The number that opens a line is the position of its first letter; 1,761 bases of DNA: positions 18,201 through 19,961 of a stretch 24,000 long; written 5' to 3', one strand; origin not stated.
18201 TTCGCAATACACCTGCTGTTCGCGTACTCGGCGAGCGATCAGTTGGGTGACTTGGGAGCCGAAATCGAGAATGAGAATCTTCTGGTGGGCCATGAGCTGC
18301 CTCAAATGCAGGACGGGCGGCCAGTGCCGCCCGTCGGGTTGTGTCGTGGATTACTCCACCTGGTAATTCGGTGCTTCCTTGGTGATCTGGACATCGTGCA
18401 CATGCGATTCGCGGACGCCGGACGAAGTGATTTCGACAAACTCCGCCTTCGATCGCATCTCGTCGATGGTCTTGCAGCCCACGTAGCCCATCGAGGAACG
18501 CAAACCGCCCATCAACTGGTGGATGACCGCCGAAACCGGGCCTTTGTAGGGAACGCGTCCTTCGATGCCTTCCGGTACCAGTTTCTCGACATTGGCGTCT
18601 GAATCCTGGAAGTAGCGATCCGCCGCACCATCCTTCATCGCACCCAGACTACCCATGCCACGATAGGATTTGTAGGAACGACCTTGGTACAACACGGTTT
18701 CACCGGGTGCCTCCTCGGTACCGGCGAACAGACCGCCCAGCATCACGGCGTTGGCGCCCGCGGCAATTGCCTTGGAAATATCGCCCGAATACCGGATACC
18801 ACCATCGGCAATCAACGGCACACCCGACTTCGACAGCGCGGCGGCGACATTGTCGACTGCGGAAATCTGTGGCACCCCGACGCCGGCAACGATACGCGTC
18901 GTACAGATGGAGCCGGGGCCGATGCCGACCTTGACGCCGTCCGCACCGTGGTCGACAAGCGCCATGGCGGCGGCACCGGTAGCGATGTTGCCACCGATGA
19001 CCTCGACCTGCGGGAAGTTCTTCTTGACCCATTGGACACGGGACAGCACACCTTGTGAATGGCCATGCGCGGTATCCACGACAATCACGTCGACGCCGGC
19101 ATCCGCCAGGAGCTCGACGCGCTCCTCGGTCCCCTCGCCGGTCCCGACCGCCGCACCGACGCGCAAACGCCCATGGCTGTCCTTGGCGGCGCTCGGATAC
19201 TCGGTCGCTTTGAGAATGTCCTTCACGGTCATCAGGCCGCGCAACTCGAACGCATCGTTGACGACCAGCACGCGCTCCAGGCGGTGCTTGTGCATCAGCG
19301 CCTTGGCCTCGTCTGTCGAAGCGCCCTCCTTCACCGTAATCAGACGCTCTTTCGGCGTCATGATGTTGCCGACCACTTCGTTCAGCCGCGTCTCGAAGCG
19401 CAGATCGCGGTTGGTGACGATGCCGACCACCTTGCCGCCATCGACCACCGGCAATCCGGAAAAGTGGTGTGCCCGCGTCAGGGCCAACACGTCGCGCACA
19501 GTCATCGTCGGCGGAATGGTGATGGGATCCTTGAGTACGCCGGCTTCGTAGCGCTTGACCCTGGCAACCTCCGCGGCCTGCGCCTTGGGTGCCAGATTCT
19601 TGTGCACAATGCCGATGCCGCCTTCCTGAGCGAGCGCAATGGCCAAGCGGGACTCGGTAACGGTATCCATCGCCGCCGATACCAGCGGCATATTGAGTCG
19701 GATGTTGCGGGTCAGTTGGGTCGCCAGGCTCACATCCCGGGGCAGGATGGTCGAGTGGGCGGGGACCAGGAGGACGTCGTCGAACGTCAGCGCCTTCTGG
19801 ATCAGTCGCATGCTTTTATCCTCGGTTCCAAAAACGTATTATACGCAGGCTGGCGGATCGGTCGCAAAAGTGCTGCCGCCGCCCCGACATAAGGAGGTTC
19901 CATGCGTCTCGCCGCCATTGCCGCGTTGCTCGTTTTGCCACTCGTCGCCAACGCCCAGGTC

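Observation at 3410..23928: Dispersed ~24-nt element CGGCGT-RY-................: six copies on both strands, in coding and intergenic DNA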

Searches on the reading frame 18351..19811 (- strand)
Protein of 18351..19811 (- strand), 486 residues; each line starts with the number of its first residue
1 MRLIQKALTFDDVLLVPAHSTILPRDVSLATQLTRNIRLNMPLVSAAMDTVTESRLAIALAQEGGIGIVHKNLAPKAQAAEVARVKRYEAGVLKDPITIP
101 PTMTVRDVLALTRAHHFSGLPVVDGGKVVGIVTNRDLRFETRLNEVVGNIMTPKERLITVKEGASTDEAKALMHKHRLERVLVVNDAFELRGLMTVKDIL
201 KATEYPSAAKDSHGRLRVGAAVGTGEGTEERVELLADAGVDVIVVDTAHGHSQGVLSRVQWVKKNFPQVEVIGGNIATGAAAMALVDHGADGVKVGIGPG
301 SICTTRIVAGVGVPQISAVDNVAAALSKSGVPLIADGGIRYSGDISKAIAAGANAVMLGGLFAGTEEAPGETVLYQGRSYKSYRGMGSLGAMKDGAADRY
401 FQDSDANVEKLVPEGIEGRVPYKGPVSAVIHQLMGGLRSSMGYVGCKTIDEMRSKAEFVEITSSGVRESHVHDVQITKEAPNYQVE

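Call 7: search_protein_families(library=pfam, proteins=[window:18351-19811:-])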
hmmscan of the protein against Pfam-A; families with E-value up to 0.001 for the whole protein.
window:18351-19811:- (486 aa): 4 families
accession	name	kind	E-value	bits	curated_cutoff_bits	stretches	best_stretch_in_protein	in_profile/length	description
PF00478.31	IMPDH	-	3.9e-165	549.4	25.6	1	7-472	1-345/345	IMP dehydrogenase / GMP reductase domain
PF00571.33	CBS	-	1.3e-21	77.1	24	2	94-138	7-52/57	CBS domain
PF03060.21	NMO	-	3.7e-11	43.4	28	1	207-373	81-236/331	Nitronate monooxygenase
PF01070.24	FMN_dh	-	1.3e-08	34.7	24.9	1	258-363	209-306/350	FMN-dependent dehydrogenase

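Call 17: find_encoding_contigs(protein=window:18351-19811:-, flank=10000, max_places=6)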
Protein window:18351-19811:- (486 aa): no gene with exactly this product is on record in the collection.

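Call 18: find_homologous_proteins(query=window:18351-19811:-, max_evalue=1e-100)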
Query window:18351-19811:- (486 aa): 8000 proteins with E <= 1e-100 among 8000 candidates; the best 120 are listed.
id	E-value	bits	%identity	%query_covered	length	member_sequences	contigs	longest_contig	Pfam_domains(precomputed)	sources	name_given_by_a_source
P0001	0.0e+0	1051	100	100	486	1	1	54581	PF01070.25,PF00478.32,PF03060.22,PF00571.34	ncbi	-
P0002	0.0e+0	1042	99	100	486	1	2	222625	PF01070.25,PF00478.32,PF03060.22,PF00571.34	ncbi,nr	ncbi:MAG: IMP dehydrogenase [Gammaproteobacteria bacterium]|nr:IMP dehydrogenase [Gammaproteobacteri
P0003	0.0e+0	1040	99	100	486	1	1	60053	PF01070.25,PF00478.32,PF03060.22,PF00571.34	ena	-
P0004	3.2e-295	997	94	100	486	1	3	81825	PF01070.25,PF00478.32,PF03060.22,PF00571.34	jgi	jgi:IMP dehydrogenase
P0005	1.1e-294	995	94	100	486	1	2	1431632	PF01070.25,PF00478.32,PF03060.22,PF00571.34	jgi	jgi:IMP dehydrogenase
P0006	2.6e-294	994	94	100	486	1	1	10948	PF01070.25,PF00478.32,PF03060.22,PF00571.34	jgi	jgi:IMP dehydrogenase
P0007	3.6e-294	994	94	100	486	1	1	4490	PF01070.25,PF00478.32,PF03060.22,PF00571.34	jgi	jgi:IMP dehydrogenase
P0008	5.8e-293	990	93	100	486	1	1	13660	PF01070.25,PF00478.32,PF03060.22,PF00571.34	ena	-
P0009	5.8e-293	990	93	100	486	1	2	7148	PF01070.25,PF00478.32,PF03060.22,PF00571.34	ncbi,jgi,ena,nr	ncbi:MAG TPA: IMP dehydrogenase [Rhodocyclaceae bacterium]|nr:IMP dehydrogenase [Rhodocyclaceae bact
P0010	1.1e-292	989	93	100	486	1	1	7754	PF01070.25,PF00478.32,PF03060.22,PF00571.34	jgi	jgi:IMP dehydrogenase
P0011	1.2e-292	988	93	100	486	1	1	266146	PF01070.25,PF00478.32,PF03060.22,PF00571.34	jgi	jgi:IMP dehydrogenase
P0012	1.8e-292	988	93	100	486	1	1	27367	PF01070.25,PF00478.32,PF03060.22,PF00571.34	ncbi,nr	ncbi:MAG: IMP dehydrogenase [Rhodocyclales bacterium]|nr:IMP dehydrogenase [Rhodocyclales bacterium]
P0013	2.2e-292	988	93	100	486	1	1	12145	PF01070.25,PF00478.32,PF03060.22,PF00571.34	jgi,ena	jgi:IMP dehydrogenase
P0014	3.1e-292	987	93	100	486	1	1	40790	PF01070.25,PF00478.32,PF03060.22,PF00571.34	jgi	-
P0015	3.1e-292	987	93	100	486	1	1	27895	PF01070.25,PF00478.32,PF03060.22,PF00571.34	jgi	-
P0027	5.3e-290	980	92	100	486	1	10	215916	PF01070.25,PF00478.32,PF03060.22,PF00571.34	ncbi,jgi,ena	jgi:IMP dehydrogenase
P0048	2.2e-285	965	91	100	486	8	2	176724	PF01070.25,PF00478.32,PF03060.22,PF00571.34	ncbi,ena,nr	ncbi:MAG: IMP dehydrogenase [Rhodocyclaceae bacterium]|nr:IMP dehydrogenase [Rhodocyclaceae bacteriu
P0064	1.6e-282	955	90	100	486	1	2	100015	PF01070.25,PF00478.32,PF03060.22,PF00571.34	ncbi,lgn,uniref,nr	ncbi:IMP dehydrogenase [Sulfurisoma sediminicola]|uniref:Inosine-5'-monophosphate dehydrogenase n=1 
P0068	4.5e-282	954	90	100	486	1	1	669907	PF01070.25,PF00478.32,PF03060.22,PF00571.34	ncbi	ncbi:IMP dehydrogenase [Denitratisoma sp. agr-D3]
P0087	5.8e-280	947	89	100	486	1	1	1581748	PF01070.25,PF00478.32,PF03060.22,PF00571.34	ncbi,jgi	ncbi:MAG TPA: IMP dehydrogenase [Rhodocyclaceae bacterium]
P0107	1.3e-277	939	87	100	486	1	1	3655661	PF01070.25,PF00478.32,PF03060.22,PF00571.34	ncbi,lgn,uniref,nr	ncbi:IMP dehydrogenase [Denitratisoma sp. DHT3]|uniref:IMP dehydrogenase n=1 Tax=Denitratisoma sp. D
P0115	1.3e-276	936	88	100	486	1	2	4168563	PF01070.25,PF00478.32,PF03060.22,PF00571.34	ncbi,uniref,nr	ncbi:IMP dehydrogenase [Denitratisoma oestradiolicum]|uniref:Inosine-5'-monophosphate dehydrogenase 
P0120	3.2e-276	934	87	100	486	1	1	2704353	PF01070.25,PF00478.32,PF03060.22,PF00571.34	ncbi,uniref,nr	ncbi:MAG: IMP dehydrogenase [Candidatus Nitricoxidivorans perseverans]|uniref:Inosine-5'-monophospha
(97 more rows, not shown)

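Call 19: find_encoding_contigs(protein=P0001, flank=10000, max_places=2)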
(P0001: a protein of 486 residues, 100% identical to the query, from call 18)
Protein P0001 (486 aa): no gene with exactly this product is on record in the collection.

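Call 20: find_encoding_contigs(protein=P0005, flank=10000, max_places=2)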
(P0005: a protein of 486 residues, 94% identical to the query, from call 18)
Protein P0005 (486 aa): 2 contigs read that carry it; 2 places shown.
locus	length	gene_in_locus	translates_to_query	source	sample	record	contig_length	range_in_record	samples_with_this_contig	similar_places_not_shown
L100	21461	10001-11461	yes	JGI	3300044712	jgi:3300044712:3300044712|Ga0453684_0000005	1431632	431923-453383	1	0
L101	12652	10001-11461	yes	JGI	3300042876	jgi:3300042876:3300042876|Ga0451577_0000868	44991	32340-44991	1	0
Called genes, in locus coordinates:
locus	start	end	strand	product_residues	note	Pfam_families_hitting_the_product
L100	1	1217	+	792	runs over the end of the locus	-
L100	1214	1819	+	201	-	PF09343:DUF2460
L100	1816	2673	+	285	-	PF09931:Phage_phiJL001_Gp84_N, PF09356:Phage_BR0599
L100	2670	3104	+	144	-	-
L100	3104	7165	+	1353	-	PF13550:Phage-tail_3, PF23666:Rcc01698_C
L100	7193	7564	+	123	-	-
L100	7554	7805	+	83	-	-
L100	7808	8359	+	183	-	PF00182:Glyco_hydro_19 (weak)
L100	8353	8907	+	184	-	-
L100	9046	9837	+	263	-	PF02086:MethyltransfD12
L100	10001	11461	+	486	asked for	PF00478:IMPDH, PF00571:CBS, PF03060:NMO, PF01070:FMN_dh (weak)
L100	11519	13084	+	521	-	PF00117:GATase, PF07722:Peptidase_C26, PF02540:NAD_synthase, PF03054:tRNA_Me_trans (faint), PF00958:GMP_synt_C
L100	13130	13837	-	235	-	-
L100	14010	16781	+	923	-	PF01326:PPDK_N, PF00391:PEP-utilizers, PF02896:PEP-utilizers_C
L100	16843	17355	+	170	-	PF00072:Response_reg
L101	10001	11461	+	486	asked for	PF00478:IMPDH, PF00571:CBS, PF03060:NMO, PF01070:FMN_dh (weak)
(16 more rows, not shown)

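Call 21: find_encoding_contigs(protein=P0107, flank=10000, max_places=1)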
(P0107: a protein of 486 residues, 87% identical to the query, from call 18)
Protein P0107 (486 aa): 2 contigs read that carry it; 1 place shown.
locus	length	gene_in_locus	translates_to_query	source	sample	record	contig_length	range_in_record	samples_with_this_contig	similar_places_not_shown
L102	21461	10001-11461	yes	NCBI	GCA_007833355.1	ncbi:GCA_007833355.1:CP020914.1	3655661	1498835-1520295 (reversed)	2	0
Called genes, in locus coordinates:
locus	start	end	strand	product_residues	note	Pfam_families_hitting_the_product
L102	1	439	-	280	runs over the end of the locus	PF00494:SQS_PSY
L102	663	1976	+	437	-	PF05697:Trigger_N, PF00254:FKBP_C, PF05698:Trigger_C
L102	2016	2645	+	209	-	PF00574:CLP_protease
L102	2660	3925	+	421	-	PF06689:zf-C4_ClpX, PF00493:MCM (faint), PF01078:Mg_chelatase (faint), PF00004:AAA, PF07724:AAA_2, PF07728:AAA_5 (weak), PF13401:AAA_22 (weak), PF10431:ClpB_D2-small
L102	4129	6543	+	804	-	PF02190:LON_substr_bdg, PF08298:AAA_PrkA (weak), PF00004:AAA, PF07728:AAA_5, PF22667:Lon_lid, PF05362:Lon_C, PF13541:ChlI (weak)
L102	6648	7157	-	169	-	PF00877:NLPC_P60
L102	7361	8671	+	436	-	PF01938:TRAM (faint), PF05958:tRNA_U5-meth_tr (weak), PF02475:TRM5-TYW2_MTfase (weak), PF13847:Methyltransf_31, PF13649:Methyltransf_25 (weak), PF05958:tRNA_U5-meth_tr (weak)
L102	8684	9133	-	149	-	PF01668:SmpB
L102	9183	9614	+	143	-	PF10604:Polyketide_cyc2, PF03364:Polyketide_cyc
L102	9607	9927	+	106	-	PF03658:Ub-RnfH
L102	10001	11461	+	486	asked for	PF00478:IMPDH, PF00571:CBS, PF03060:NMO, PF01070:FMN_dh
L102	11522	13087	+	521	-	PF00117:GATase, PF07722:Peptidase_C26, PF02540:NAD_synthase, PF03054:tRNA_Me_trans (faint), PF00958:GMP_synt_C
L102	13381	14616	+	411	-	PF13356:Arm-DNA-bind_3, PF14659:Phage_int_SAM_3 (weak), PF22022:Phage_int_M, PF00589:Phage_integrase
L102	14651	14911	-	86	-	PF05930:Phage_AlpA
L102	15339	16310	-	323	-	PF04986:Y2_Tnp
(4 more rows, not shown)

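Call 25: find_encoding_contigs(protein=P0002, flank=10000, max_places=1)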
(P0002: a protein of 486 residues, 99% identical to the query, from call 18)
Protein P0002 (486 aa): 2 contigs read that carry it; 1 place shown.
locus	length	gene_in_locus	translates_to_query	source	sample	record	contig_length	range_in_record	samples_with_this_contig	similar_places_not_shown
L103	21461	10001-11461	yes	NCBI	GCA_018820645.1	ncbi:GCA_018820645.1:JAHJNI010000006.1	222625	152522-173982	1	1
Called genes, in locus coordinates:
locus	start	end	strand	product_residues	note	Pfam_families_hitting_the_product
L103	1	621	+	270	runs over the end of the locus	PF22435:MRM3-like_sub_bind (weak), PF00588:SpoU_methylase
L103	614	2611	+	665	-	PF07715:Plug, PF00593:TonB_dep_Rec_b-barrel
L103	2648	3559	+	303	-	PF04392:ABC_sub_bind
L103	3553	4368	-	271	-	PF03618:Kinase-PPPase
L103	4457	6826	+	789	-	PF01326:PPDK_N, PF00391:PEP-utilizers, PF02896:PEP-utilizers_C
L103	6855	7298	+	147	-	PF01957:NfeD (weak)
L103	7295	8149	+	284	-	PF01145:Band_7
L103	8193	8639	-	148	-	PF01668:SmpB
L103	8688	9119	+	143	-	PF10604:Polyketide_cyc2, PF03364:Polyketide_cyc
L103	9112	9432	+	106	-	PF03658:Ub-RnfH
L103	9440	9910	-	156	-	PF13511:DUF4124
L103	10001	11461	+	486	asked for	PF00478:IMPDH, PF00571:CBS, PF03060:NMO, PF01070:FMN_dh (weak)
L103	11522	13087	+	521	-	PF00117:GATase, PF07722:Peptidase_C26, PF02540:NAD_synthase, PF03054:tRNA_Me_trans (faint), PF00958:GMP_synt_C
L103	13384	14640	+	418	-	PF13356:Arm-DNA-bind_3, PF14659:Phage_int_SAM_3 (weak), PF22022:Phage_int_M, PF00589:Phage_integrase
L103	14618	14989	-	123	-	PF05930:Phage_AlpA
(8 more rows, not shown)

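Call 26: find_encoding_contigs(protein=P0064, flank=10000, max_places=1)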
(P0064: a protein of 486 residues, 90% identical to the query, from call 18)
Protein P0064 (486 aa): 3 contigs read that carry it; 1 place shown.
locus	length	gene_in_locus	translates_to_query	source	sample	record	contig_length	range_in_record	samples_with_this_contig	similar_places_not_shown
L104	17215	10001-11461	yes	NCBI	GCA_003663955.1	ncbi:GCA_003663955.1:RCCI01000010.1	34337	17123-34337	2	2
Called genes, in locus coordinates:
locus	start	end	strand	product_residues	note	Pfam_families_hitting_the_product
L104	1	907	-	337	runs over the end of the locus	PF01180:DHO_dh, PF03060:NMO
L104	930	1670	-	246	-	PF04376:ATE_N, PF04377:ATE_C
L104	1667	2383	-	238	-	PF03588:Leu_Phe_trans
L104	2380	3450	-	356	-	PF00005:ABC_tran, PF13304:AAA_21 (faint), PF08402:TOBE_2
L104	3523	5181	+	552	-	PF00528:BPD_transp_1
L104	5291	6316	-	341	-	PF01547:SBP_bac_1, PF13531:SBP_bac_11, PF13416:SBP_bac_8, PF13343:SBP_bac_6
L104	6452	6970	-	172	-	PF00877:NLPC_P60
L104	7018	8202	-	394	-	PF07690:MFS_1, PF00083:Sugar_tr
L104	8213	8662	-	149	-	PF01668:SmpB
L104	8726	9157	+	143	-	PF10604:Polyketide_cyc2, PF03364:Polyketide_cyc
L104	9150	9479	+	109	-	PF03658:Ub-RnfH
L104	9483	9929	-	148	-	PF13511:DUF4124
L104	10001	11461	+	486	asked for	PF00478:IMPDH, PF00571:CBS, PF03060:NMO, PF01070:FMN_dh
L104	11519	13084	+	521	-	PF00117:GATase, PF07722:Peptidase_C26, PF02540:NAD_synthase, PF00958:GMP_synt_C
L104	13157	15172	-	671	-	PF00353:HemolysinCabind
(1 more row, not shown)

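Call 27: find_encoding_contigs(protein=P0048, flank=10000, max_places=1)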
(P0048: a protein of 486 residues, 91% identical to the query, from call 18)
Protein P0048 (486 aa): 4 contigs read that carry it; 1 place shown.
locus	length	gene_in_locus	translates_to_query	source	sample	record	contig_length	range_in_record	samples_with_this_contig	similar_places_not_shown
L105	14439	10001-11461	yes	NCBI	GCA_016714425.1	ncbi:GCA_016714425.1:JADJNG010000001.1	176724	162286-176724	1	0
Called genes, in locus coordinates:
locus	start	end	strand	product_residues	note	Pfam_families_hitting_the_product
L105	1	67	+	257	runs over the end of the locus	PF25084:LbH_EIF2B (faint), PF25087:GMPPB_C (faint), PF00132:Hexapep, PF13720:Acetyltransf_11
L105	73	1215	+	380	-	PF02684:LpxB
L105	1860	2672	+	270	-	PF00588:SpoU_methylase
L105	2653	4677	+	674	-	PF07715:Plug, PF00593:TonB_dep_Rec_b-barrel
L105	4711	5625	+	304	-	-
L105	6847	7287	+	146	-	PF01957:NfeD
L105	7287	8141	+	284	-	PF01145:Band_7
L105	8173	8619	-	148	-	PF01668:SmpB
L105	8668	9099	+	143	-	PF10604:Polyketide_cyc2, PF03364:Polyketide_cyc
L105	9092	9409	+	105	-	PF03658:Ub-RnfH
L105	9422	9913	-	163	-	PF13511:DUF4124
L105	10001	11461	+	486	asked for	PF00478:IMPDH, PF00571:CBS, PF03060:NMO (weak), PF01070:FMN_dh (weak)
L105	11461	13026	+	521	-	PF00117:GATase, PF07722:Peptidase_C26, PF02540:NAD_synthase, PF00958:GMP_synt_C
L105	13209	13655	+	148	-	-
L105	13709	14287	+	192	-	-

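Call 28: find_encoding_contigs(protein=P0087, flank=10000, max_places=1)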
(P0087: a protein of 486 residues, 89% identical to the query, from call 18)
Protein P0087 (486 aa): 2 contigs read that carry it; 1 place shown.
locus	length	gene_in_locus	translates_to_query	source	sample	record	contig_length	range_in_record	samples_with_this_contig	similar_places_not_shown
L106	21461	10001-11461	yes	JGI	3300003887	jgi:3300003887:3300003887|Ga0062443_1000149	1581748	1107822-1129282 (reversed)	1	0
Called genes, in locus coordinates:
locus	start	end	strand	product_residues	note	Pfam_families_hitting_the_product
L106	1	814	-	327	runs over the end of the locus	PF08448:PAS_4 (faint), PF00990:GGDEF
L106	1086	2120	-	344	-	PF00933:Glyco_hydro_3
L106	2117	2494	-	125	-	PF01648:ACPS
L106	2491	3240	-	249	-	PF03740:PdxJ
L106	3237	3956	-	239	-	PF11967:RecO_N, PF02565:RecO_C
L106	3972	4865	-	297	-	PF00009:GTP_EFTU, PF00350:Dynamin_N (faint), PF01926:MMR_HSR1, PF02421:FeoB_N, PF03193:RsgA_GTPase (faint), PF04548:AIG1 (weak), PF07650:KH_2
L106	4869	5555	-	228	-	PF14622:Ribonucleas_3_3, PF00636:Ribonuclease_3, PF00035:dsrm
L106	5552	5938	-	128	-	PF16137:DUF4845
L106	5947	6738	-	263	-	PF10502:Peptidase_S26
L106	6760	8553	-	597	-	PF00009:GTP_EFTU, PF03144:GTP_EFTU_D2, PF00679:EFG_C, PF06421:LepA_C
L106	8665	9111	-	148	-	PF01668:SmpB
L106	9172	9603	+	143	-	PF10604:Polyketide_cyc2 (weak), PF03364:Polyketide_cyc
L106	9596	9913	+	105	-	PF03658:Ub-RnfH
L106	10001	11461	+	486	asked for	PF00478:IMPDH, PF00571:CBS, PF03060:NMO, PF01070:FMN_dh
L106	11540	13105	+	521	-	PF00117:GATase, PF07722:Peptidase_C26, PF02540:NAD_synthase, PF00958:GMP_synt_C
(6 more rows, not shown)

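Call 55: find_encoding_contigs(protein=P0068, flank=10000, max_places=1)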
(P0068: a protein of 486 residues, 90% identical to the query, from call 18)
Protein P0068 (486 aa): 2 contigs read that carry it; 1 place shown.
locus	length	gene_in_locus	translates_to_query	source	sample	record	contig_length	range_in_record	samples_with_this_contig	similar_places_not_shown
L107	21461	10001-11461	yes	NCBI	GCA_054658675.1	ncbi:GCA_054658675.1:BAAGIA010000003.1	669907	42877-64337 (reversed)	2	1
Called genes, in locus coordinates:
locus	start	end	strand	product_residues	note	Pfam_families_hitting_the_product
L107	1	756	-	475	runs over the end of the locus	PF00989:PAS (weak), PF08448:PAS_4, PF13188:PAS_8 (faint), PF17765:MLTR_LBD (faint), PF00989:PAS (weak), PF13426:PAS_9, PF08448:PAS_4 (weak), PF00990:GGDEF, +2 more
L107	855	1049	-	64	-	PF06945:DUF1289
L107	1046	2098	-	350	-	PF00933:Glyco_hydro_3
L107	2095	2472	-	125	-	PF01648:ACPS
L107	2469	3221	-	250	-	PF03740:PdxJ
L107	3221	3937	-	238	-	PF11967:RecO_N, PF02565:RecO_C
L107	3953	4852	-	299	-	PF03193:RsgA_GTPase (faint), PF00009:GTP_EFTU, PF00350:Dynamin_N (faint), PF01926:MMR_HSR1, PF02421:FeoB_N, PF04548:AIG1 (weak), PF07650:KH_2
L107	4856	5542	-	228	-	PF14622:Ribonucleas_3_3, PF00636:Ribonuclease_3, PF00035:dsrm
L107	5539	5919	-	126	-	PF16137:DUF4845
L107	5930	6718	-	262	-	PF10502:Peptidase_S26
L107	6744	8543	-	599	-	PF00009:GTP_EFTU, PF03144:GTP_EFTU_D2, PF00679:EFG_C, PF06421:LepA_C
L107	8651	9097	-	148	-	PF01668:SmpB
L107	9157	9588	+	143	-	PF10604:Polyketide_cyc2, PF03364:Polyketide_cyc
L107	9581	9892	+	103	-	PF03658:Ub-RnfH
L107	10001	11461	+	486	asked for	PF00478:IMPDH, PF00571:CBS, PF03060:NMO, PF01070:FMN_dh (weak)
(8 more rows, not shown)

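Call 56: find_encoding_contigs(protein=P0115, flank=10000, max_places=1)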
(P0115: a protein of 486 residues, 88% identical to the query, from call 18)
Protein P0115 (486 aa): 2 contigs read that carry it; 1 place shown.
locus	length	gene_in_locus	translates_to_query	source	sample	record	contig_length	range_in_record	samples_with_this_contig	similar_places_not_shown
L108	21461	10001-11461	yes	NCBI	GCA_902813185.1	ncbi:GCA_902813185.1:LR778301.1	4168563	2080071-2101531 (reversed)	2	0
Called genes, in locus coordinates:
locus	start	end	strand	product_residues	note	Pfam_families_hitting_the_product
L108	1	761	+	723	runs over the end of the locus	PF01011:PQQ, PF13360:PQQ_2, PF13570:Beta-prop_ACSF4 (weak), PF01011:PQQ, PF13360:PQQ_2 (weak), PF13442:Cytochrome_CBB3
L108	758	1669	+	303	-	PF00106:adh_short, PF08659:KR, PF13561:adh_short_C2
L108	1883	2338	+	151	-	PF00111:Fer2, PF13085:Fer2_3 (weak), PF01799:Fer2_2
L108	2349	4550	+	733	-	PF20256:MoCoBD_2, PF02738:MoCoBD_1, PF20256:MoCoBD_2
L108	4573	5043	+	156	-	PF01575:MaoC_dehydratas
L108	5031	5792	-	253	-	PF00440:TetR_N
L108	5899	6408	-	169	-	PF00877:NLPC_P60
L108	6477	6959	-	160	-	PF25559:DUF7931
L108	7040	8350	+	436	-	PF01938:TRAM (weak), PF05958:tRNA_U5-meth_tr, PF13847:Methyltransf_31 (weak), PF05958:tRNA_U5-meth_tr (weak)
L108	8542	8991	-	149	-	PF01668:SmpB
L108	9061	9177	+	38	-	-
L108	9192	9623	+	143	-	PF10604:Polyketide_cyc2, PF03364:Polyketide_cyc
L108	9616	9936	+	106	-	PF03658:Ub-RnfH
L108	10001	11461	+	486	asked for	PF00478:IMPDH, PF00571:CBS, PF03060:NMO, PF01070:FMN_dh (weak)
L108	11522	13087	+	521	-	PF00117:GATase, PF07722:Peptidase_C26, PF02540:NAD_synthase, PF03054:tRNA_Me_trans (faint), PF00958:GMP_synt_C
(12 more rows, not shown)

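Call 57: find_encoding_contigs(protein=P0120, flank=10000, max_places=1)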
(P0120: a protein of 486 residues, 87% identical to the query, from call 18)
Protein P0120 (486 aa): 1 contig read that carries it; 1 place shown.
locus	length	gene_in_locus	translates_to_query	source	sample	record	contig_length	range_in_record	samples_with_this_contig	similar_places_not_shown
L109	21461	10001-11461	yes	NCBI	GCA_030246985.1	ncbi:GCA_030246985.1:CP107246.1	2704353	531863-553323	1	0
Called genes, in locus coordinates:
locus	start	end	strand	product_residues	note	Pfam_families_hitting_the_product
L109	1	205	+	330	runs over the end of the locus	PF04613:LpxD, PF25084:LbH_EIF2B (weak), PF25087:GMPPB_C, PF14602:Hexapep_2 (faint), PF00132:Hexapep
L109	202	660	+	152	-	PF22817:ApeP-like, PF07977:FabA, PF22818:ApeI-like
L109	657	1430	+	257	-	PF00132:Hexapep (weak), PF25084:LbH_EIF2B (faint), PF25087:GMPPB_C (faint), PF00132:Hexapep, PF13720:Acetyltransf_11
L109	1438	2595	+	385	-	PF02684:LpxB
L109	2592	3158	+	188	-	PF01351:RNase_HII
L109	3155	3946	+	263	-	PF22435:MRM3-like_sub_bind (weak), PF00588:SpoU_methylase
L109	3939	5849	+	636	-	PF07715:Plug, PF00593:TonB_dep_Rec_b-barrel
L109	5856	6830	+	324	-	PF04392:ABC_sub_bind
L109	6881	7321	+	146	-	PF01957:NfeD (weak)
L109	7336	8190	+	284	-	PF01145:Band_7, PF13421:Band_7_1 (faint)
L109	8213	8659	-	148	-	PF01668:SmpB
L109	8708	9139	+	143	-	PF10604:Polyketide_cyc2, PF03364:Polyketide_cyc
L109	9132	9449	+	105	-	PF03658:Ub-RnfH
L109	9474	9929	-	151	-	PF13511:DUF4124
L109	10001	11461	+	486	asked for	PF00478:IMPDH, PF03060:NMO (faint), PF00571:CBS, PF01070:FMN_dh (weak)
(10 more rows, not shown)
